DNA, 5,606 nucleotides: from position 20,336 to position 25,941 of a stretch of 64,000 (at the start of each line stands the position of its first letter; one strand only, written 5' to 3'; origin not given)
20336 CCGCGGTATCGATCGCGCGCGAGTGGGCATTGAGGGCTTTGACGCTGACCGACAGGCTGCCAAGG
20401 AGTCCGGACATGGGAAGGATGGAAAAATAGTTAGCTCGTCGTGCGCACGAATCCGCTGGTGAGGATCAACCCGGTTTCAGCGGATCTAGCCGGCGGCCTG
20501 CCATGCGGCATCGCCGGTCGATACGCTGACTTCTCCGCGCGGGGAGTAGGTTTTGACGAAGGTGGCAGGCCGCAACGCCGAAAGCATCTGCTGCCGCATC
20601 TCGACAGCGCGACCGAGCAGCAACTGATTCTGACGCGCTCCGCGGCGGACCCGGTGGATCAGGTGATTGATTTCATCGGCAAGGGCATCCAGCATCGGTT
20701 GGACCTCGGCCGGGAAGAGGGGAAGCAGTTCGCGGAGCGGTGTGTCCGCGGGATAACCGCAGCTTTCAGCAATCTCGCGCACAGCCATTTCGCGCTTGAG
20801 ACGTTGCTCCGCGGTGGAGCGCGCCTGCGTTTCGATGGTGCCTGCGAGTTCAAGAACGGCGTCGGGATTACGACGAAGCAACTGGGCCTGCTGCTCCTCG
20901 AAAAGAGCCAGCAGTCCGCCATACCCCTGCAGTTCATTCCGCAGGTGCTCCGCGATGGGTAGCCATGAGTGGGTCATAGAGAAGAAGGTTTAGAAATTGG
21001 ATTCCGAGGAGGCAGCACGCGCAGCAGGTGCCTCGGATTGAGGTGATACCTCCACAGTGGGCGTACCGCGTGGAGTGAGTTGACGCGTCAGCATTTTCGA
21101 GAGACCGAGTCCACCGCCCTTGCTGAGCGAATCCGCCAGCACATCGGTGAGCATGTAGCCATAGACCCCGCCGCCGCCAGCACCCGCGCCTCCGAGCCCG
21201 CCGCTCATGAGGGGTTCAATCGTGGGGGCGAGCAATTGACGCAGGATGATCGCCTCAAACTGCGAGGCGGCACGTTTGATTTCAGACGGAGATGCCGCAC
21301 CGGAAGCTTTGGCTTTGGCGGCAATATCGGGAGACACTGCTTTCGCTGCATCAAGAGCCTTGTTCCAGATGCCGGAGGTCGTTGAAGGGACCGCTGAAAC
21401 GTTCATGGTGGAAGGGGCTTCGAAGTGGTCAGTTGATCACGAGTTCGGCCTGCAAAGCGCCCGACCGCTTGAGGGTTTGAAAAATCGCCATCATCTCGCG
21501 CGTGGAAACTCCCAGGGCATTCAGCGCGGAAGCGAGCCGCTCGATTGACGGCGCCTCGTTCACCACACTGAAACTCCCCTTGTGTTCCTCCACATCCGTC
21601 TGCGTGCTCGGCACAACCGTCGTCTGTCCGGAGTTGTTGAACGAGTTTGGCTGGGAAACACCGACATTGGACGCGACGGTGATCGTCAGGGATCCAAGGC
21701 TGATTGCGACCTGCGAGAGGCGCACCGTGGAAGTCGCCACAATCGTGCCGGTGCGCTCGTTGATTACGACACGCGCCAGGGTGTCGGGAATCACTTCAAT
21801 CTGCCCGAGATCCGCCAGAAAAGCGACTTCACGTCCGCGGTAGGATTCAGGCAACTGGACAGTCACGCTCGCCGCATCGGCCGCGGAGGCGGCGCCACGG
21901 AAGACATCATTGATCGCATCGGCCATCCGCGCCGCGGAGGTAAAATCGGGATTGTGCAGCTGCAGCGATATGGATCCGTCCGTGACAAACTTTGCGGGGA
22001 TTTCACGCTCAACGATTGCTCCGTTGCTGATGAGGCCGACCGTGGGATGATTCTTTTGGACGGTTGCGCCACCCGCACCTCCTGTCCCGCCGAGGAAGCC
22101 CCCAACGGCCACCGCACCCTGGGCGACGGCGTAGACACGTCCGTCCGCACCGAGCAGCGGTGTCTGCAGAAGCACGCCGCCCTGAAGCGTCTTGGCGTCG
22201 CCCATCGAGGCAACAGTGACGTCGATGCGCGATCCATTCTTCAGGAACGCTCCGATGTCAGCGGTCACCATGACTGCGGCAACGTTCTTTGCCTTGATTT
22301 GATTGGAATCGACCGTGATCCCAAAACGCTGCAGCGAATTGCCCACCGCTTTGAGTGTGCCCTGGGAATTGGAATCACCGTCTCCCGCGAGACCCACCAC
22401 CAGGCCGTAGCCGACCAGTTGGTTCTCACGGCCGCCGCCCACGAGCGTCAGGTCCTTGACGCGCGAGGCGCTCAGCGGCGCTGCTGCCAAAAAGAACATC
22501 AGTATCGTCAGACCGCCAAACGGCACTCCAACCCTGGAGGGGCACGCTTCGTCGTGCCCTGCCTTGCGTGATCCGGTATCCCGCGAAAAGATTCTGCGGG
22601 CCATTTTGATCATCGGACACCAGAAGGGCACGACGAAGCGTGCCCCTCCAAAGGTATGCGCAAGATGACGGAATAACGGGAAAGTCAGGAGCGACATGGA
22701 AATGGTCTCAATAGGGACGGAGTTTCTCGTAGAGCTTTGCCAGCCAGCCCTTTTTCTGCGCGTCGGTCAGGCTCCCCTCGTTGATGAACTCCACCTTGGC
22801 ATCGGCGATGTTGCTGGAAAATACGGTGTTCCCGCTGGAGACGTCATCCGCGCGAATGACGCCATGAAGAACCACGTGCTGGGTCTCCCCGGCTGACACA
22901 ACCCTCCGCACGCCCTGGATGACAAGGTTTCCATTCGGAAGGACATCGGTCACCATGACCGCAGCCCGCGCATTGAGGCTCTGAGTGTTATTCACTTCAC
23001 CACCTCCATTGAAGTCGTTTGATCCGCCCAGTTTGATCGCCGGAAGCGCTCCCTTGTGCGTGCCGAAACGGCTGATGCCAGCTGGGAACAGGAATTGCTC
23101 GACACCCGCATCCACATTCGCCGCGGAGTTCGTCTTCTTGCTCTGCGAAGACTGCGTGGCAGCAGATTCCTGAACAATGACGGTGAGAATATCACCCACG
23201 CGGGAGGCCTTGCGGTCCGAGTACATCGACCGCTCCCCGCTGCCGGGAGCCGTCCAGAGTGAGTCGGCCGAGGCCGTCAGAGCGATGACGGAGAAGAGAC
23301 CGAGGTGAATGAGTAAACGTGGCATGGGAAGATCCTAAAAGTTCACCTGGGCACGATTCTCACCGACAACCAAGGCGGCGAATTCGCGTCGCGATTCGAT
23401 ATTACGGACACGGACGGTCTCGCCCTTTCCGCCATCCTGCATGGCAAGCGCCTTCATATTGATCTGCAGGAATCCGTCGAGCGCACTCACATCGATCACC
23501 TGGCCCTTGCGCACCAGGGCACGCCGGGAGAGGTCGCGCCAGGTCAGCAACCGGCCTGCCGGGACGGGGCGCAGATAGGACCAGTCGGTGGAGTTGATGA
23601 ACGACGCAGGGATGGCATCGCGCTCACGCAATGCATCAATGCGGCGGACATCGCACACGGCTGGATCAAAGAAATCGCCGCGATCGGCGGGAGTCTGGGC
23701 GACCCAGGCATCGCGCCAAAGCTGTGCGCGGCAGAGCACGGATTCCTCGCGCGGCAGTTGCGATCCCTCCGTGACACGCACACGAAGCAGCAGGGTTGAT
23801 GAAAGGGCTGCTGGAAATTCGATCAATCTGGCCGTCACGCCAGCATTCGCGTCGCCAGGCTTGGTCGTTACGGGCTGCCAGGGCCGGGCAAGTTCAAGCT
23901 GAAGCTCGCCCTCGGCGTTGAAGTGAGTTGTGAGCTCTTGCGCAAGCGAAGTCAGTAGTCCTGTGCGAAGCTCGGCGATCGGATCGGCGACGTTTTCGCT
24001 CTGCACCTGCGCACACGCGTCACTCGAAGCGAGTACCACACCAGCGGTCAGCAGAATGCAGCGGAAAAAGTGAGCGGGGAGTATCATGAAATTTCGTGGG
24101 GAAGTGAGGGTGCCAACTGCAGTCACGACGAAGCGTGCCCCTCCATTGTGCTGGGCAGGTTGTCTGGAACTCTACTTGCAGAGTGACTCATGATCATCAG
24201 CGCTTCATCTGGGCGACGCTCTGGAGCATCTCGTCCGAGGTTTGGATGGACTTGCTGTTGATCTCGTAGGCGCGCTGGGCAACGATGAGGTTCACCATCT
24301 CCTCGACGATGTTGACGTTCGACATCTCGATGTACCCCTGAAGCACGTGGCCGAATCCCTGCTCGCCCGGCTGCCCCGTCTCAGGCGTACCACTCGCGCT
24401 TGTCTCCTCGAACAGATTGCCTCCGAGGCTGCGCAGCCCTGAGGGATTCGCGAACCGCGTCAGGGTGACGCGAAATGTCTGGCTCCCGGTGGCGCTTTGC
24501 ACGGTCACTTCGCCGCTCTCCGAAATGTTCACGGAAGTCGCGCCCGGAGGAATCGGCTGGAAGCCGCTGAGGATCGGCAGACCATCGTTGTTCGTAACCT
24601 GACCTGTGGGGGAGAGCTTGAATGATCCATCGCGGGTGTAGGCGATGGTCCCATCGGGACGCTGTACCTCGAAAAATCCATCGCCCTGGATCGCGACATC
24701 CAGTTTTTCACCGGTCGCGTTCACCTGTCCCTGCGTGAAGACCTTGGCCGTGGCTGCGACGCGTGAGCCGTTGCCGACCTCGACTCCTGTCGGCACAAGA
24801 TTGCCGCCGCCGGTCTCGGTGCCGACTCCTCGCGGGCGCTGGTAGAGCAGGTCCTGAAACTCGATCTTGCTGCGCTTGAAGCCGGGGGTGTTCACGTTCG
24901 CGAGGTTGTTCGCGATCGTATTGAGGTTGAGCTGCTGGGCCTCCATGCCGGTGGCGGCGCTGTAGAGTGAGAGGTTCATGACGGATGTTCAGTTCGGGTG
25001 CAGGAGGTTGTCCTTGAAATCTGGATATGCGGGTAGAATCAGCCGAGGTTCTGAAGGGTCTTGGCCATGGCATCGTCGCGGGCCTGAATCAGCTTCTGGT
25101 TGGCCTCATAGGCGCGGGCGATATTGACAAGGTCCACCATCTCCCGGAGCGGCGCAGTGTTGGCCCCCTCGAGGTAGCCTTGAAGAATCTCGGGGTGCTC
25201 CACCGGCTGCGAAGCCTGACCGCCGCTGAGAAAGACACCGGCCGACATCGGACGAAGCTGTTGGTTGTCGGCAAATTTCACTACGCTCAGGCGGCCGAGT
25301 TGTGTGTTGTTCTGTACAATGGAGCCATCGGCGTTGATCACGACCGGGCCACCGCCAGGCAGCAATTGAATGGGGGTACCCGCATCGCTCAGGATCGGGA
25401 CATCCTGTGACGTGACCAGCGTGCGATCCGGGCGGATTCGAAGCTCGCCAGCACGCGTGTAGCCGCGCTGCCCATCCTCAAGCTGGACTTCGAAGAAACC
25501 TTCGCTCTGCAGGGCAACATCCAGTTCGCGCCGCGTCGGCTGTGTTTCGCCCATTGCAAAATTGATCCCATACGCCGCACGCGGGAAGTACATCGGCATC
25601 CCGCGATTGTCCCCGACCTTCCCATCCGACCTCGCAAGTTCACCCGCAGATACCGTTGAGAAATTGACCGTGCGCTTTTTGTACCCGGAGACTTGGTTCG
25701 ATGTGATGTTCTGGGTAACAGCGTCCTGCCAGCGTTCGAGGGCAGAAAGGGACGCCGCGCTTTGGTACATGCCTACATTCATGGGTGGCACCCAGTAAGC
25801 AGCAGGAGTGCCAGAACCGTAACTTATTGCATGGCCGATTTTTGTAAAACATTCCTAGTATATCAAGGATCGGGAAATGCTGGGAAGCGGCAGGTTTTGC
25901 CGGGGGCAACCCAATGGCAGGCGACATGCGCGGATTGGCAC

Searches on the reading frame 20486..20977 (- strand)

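Call 14: search_protein_families(library=pfam, proteins=[window:20486-20977:-])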
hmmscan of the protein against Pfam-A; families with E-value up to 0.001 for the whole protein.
window:20486-20977:- (163 aa): 1 family
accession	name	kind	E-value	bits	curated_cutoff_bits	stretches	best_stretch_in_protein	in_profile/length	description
PF05130.17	FlgN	-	2.7e-17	64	30.5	1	10-149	8-144/147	FlgN protein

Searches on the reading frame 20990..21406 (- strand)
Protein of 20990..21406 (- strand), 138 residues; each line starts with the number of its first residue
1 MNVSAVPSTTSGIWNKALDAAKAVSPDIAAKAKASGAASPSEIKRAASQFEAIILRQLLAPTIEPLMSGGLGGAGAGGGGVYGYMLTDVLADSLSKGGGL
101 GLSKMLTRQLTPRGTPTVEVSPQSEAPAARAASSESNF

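Call 14: search_protein_families(library=pfam, proteins=[window:20990-21406:-])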
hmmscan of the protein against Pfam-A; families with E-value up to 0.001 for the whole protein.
window:20990-21406:- (138 aa): 1 family
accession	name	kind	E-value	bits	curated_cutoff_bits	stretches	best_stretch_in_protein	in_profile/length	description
PF10135.14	Rod-binding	-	1.6e-06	29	25.1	1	75-109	17-51/51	Rod binding protein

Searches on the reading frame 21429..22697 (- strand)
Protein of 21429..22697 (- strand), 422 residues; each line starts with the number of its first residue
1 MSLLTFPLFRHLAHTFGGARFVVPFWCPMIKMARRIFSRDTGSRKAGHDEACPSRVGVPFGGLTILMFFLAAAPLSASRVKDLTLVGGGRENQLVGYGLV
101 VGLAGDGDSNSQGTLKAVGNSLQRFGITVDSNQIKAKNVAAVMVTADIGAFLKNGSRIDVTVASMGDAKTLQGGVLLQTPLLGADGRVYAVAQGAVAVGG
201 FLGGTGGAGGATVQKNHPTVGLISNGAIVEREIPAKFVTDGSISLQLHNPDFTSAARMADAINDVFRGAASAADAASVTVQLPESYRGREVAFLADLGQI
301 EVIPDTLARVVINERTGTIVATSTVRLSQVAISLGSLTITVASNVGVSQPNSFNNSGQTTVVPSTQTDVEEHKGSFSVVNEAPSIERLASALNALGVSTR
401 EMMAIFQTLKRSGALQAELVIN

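Call 14: search_protein_families(library=pfam, proteins=[window:21429-22697:-])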
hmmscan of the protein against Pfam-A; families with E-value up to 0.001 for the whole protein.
window:21429-22697:- (422 aa): 1 family
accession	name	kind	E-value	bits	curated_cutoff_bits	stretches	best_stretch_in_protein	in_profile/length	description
PF02119.21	FlgI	-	1.8e-125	418.9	25.3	1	79-421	1-343/343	Flagellar P-ring protein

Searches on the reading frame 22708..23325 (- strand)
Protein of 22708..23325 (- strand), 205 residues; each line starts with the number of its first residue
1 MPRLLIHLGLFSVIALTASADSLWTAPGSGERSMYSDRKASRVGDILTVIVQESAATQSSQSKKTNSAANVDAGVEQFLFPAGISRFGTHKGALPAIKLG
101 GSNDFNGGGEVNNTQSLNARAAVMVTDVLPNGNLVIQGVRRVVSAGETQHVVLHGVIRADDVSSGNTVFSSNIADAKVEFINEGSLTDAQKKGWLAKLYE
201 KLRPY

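Call 14: search_protein_families(library=pfam, proteins=[window:22708-23325:-])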
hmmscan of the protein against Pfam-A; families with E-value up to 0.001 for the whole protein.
window:22708-23325:- (205 aa): 1 family
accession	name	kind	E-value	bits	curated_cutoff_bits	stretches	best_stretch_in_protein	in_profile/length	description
PF02107.21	FlgH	-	2.8e-48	164.2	27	1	18-204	2-172/172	Flagellar L-ring protein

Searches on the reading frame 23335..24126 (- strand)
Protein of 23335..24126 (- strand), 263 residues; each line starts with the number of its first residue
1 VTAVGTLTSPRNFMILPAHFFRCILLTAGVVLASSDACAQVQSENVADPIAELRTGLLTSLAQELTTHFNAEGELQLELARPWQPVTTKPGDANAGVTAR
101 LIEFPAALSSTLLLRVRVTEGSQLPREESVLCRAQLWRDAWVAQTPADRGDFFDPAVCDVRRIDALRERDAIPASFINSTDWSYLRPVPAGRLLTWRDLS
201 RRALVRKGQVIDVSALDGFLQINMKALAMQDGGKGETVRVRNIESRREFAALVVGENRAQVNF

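Call 14: search_protein_families(library=pfam, proteins=[window:23335-24126:-])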
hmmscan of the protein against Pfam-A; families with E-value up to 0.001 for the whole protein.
window:23335-24126:- (263 aa): 1 family
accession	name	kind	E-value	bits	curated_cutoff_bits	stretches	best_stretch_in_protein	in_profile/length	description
PF13144.11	ChapFlgA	-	2.3e-16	60.4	23.8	1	140-261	3-122/122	Chaperone for flagella basal body P-ring formation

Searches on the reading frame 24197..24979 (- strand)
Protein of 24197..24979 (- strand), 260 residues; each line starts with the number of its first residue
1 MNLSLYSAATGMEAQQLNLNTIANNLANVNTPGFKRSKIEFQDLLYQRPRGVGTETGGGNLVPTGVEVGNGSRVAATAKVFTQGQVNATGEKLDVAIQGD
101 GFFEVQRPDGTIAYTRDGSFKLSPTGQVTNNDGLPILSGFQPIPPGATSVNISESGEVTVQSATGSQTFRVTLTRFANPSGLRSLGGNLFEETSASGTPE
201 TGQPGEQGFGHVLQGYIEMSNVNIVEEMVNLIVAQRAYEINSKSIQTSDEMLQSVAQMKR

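Call 9: search_protein_families(library=ncbifam, proteins=[window:24197-24979:-])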
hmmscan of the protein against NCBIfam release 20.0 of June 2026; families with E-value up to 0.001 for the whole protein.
window:24197-24979:- (260 aa): 30 families (the best 25 are shown)
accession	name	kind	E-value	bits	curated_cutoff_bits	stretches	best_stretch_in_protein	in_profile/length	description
TIGR02488.1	flgG_G_neg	equivalog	9.1e-98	326.9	252.75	1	4-258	1-258/259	flagellar basal-body rod protein FlgG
NF009456.0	PRK12816.1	equivalog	2.8e-93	312.4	416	1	3-260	3-264/264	flagellar basal body rod protein FlgG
TIGR03506.1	FlgEFG_subfam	subfamily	4.7e-76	256.8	70.25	2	4-136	2-121/351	flagellar hook-basal body complex protein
NF009278.1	PRK12636.1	equivalog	2.1e-68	230.7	350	1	3-260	3-263/263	flagellar basal body rod protein FlgG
NF004241.1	PRK05682.1-5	equivalog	5.5e-62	210.3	469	2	1-137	1-136/446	flagellar hook protein FlgE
NF004238.1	PRK05682.1-1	equivalog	2.3e-58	198.4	400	2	7-146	5-130/414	flagellar hook protein FlgE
TIGR02489.1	flgE_epsilon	equivalog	1.4e-52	179.2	412.85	2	3-165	3-164/719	flagellar hook protein FlgE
TIGR02490.1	flgF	equivalog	1.8e-52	178.1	178.5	1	5-239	1-218/218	flagellar basal-body rod protein FlgF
NF004243.1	PRK05682.2-2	equivalog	2.9e-47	161.7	801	2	147-260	305-420/420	flagellar hook protein FlgE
NF004240.1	PRK05682.1-4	equivalog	1.7e-41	143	472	2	7-165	5-154/443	flagellar hook protein FlgE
NF009331.1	PRK12689.1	equivalog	6.5e-41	140.2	347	1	17-254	17-243/252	flagellar basal-body rod protein FlgF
NF005286.1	PRK06803.1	equivalog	2e-39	135.9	467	2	148-255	289-398/402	flagellar hook protein FlgE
NF004242.0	PRK05682.2-1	equivalog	2.4e-39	135.3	365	2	148-260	308-422/422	flagellar hook protein FlgE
NF009280.2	PRK12640.1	subfamily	1.3e-38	133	210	1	1-258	1-242/246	flagellar basal body rod protein FlgF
NF009332.0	PRK12690.1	equivalog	9.8e-36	123.2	288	1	3-256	3-233/239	flagellar hook-basal body complex protein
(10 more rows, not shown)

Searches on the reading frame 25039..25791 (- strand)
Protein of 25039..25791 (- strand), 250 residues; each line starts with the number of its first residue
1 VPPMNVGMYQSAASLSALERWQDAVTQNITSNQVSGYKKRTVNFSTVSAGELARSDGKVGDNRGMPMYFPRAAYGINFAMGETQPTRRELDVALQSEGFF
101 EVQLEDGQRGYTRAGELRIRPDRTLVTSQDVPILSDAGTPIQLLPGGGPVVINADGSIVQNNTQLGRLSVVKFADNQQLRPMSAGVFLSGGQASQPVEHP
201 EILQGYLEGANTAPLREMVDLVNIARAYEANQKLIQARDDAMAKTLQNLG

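Call 9: search_protein_families(library=ncbifam, proteins=[window:25039-25791:-])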
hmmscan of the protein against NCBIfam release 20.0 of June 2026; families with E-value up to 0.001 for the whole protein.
window:25039-25791:- (250 aa): 23 families
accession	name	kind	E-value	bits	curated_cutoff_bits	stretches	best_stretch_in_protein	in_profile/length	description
TIGR02490.1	flgF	equivalog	1.7e-40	139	178.5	1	8-229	1-218/218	flagellar basal-body rod protein FlgF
TIGR03506.1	FlgEFG_subfam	subfamily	1e-37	130.7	70.25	2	7-133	2-121/351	flagellar hook-basal body complex protein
NF009282.1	PRK12642.1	equivalog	8.8e-36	123.4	242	1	4-250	1-238/239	flagellar basal-body rod protein FlgF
NF009332.0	PRK12690.1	equivalog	2.8e-34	118.5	288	1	5-249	2-236/239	flagellar hook-basal body complex protein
NF009280.2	PRK12640.1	subfamily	7e-32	110.9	210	1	22-243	19-237/246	flagellar basal body rod protein FlgF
NF009331.1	PRK12689.1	equivalog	1.5e-31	109.4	347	1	16-249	13-248/252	flagellar basal-body rod protein FlgF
TIGR02488.1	flgG_G_neg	equivalog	4.8e-30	104.9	252.75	1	8-247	2-257/259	flagellar basal-body rod protein FlgG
NF009456.0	PRK12816.1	equivalog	1.2e-23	84.1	416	1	8-243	5-257/264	flagellar basal body rod protein FlgG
NF004238.1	PRK05682.1-1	equivalog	7.6e-20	71.6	400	2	13-131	8-119/414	flagellar hook protein FlgE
NF009278.1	PRK12636.1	equivalog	2e-18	66.9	350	1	8-242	5-255/263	flagellar basal body rod protein FlgG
NF004241.1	PRK05682.1-5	equivalog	5.6e-14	52.1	469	1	4-129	1-130/446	flagellar hook protein FlgE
NF005286.1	PRK06803.1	equivalog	5.7e-13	48.8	467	2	14-128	9-111/402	flagellar hook protein FlgE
NF009281.1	PRK12641.1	equivalog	6.3e-13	48.8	260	1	6-241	3-240/252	flagellar basal-body rod protein FlgF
NF009283.0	PRK12643.1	equivalog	1.6e-12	47.8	421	1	71-163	59-148/209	flagellar basal body rod protein FlgF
NF004243.1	PRK05682.2-2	equivalog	1.5e-10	40.7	801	1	23-127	22-118/420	flagellar hook protein FlgE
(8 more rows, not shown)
